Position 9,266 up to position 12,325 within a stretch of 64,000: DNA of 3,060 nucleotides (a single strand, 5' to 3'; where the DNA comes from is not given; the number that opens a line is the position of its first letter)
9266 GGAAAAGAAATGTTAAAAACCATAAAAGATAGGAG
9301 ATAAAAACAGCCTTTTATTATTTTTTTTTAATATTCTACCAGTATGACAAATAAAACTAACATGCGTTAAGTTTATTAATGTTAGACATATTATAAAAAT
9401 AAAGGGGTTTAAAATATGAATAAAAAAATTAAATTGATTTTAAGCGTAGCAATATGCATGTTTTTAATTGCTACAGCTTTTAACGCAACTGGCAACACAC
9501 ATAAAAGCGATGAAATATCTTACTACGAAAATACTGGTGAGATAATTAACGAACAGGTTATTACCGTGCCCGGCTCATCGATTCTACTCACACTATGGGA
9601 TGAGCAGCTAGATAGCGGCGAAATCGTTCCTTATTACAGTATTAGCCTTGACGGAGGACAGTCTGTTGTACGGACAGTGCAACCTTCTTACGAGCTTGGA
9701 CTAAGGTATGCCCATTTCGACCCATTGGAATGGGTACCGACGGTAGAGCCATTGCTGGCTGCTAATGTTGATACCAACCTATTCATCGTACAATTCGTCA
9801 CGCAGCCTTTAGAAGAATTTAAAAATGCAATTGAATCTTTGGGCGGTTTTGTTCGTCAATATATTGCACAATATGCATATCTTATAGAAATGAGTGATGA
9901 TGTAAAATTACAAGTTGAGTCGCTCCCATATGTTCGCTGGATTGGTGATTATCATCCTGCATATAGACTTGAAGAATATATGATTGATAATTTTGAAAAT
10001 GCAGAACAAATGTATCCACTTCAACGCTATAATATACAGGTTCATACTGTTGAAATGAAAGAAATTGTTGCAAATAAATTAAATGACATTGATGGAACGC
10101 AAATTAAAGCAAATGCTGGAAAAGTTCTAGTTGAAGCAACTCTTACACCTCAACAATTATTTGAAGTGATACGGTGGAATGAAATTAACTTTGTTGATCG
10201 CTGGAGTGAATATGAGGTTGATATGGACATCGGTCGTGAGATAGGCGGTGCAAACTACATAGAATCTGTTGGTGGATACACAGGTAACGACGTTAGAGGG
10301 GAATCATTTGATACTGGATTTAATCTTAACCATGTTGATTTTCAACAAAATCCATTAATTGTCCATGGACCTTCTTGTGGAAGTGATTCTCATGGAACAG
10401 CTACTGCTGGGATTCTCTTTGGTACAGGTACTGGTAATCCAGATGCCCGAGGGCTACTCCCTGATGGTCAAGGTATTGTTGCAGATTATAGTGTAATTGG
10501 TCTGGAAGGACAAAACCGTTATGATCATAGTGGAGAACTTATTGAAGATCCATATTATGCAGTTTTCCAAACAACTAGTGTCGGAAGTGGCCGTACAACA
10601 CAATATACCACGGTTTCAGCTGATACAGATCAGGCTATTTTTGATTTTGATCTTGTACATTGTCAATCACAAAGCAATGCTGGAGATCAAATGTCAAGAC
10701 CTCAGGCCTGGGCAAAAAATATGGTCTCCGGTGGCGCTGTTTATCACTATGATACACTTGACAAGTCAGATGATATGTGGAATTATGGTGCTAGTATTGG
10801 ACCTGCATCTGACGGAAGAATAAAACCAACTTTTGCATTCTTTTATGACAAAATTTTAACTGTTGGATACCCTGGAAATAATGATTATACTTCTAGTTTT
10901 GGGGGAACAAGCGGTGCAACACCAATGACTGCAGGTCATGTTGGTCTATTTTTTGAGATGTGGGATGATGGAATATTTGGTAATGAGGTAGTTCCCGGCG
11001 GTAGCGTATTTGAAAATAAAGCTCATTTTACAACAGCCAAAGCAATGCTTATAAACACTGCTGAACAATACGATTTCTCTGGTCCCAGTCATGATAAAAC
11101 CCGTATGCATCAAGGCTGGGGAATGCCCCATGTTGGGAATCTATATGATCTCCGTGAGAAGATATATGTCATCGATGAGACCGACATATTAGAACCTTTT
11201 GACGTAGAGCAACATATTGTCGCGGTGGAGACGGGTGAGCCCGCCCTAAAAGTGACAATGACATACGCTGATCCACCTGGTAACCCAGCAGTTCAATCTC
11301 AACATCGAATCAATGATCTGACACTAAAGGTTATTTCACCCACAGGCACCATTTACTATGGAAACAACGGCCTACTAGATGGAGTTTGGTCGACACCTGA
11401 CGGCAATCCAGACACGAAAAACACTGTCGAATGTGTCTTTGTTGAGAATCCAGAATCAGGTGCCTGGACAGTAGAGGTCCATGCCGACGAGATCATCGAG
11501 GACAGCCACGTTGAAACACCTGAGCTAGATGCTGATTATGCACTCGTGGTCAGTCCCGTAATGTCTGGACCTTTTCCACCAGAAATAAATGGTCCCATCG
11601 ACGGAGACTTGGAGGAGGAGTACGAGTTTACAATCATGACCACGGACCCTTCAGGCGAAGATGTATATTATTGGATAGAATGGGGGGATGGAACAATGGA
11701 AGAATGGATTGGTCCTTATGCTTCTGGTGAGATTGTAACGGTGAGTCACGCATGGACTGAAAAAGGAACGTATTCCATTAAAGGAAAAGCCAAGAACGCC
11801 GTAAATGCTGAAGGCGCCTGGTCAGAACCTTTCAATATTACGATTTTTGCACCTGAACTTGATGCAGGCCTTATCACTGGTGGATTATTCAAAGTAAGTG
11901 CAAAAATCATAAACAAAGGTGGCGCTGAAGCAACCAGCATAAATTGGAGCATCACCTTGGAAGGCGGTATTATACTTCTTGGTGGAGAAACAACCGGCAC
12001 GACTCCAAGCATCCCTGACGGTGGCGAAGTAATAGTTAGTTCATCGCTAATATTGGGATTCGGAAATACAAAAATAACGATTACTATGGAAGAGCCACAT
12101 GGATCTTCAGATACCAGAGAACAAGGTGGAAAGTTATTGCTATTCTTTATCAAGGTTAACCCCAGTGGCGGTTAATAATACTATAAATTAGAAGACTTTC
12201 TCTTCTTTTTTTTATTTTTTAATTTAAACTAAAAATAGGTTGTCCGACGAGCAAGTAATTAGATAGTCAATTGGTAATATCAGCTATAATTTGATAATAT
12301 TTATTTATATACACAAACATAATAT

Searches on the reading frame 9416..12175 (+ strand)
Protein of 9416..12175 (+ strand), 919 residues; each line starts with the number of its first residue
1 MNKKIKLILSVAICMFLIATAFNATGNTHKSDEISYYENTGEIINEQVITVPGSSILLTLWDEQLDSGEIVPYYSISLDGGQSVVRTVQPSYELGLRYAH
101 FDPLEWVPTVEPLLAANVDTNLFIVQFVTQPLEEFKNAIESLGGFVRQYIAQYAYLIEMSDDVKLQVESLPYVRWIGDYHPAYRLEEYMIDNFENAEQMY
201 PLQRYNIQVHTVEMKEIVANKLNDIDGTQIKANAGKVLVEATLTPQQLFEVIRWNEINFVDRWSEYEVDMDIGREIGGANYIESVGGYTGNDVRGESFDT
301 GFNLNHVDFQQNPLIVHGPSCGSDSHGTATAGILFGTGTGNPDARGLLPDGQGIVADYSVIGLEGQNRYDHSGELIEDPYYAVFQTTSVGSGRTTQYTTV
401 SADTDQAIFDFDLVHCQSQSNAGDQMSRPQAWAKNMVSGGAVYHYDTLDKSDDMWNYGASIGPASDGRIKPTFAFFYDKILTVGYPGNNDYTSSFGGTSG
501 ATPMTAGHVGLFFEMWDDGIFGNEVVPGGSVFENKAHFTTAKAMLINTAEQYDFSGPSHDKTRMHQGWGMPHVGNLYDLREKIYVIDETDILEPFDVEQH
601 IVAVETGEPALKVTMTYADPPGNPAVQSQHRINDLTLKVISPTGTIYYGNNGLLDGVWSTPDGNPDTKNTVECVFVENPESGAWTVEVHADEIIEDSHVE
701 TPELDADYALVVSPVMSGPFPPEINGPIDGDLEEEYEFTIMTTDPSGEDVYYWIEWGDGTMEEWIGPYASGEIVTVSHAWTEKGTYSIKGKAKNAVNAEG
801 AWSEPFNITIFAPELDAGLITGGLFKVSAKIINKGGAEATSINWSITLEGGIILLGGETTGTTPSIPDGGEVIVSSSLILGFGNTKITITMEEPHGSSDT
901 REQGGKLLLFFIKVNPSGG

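Call 21: search_protein_families(library=pfam, proteins=[window:9416-12175:+], max_evalue=0.00001)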
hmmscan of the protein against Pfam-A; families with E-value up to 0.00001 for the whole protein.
window:9416-12175:+ (919 aa): 1 family
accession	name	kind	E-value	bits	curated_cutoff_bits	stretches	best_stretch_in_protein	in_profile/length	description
PF00082.27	Peptidase_S8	-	1.4e-08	34.8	21.8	1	299-569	10-288/288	Subtilase family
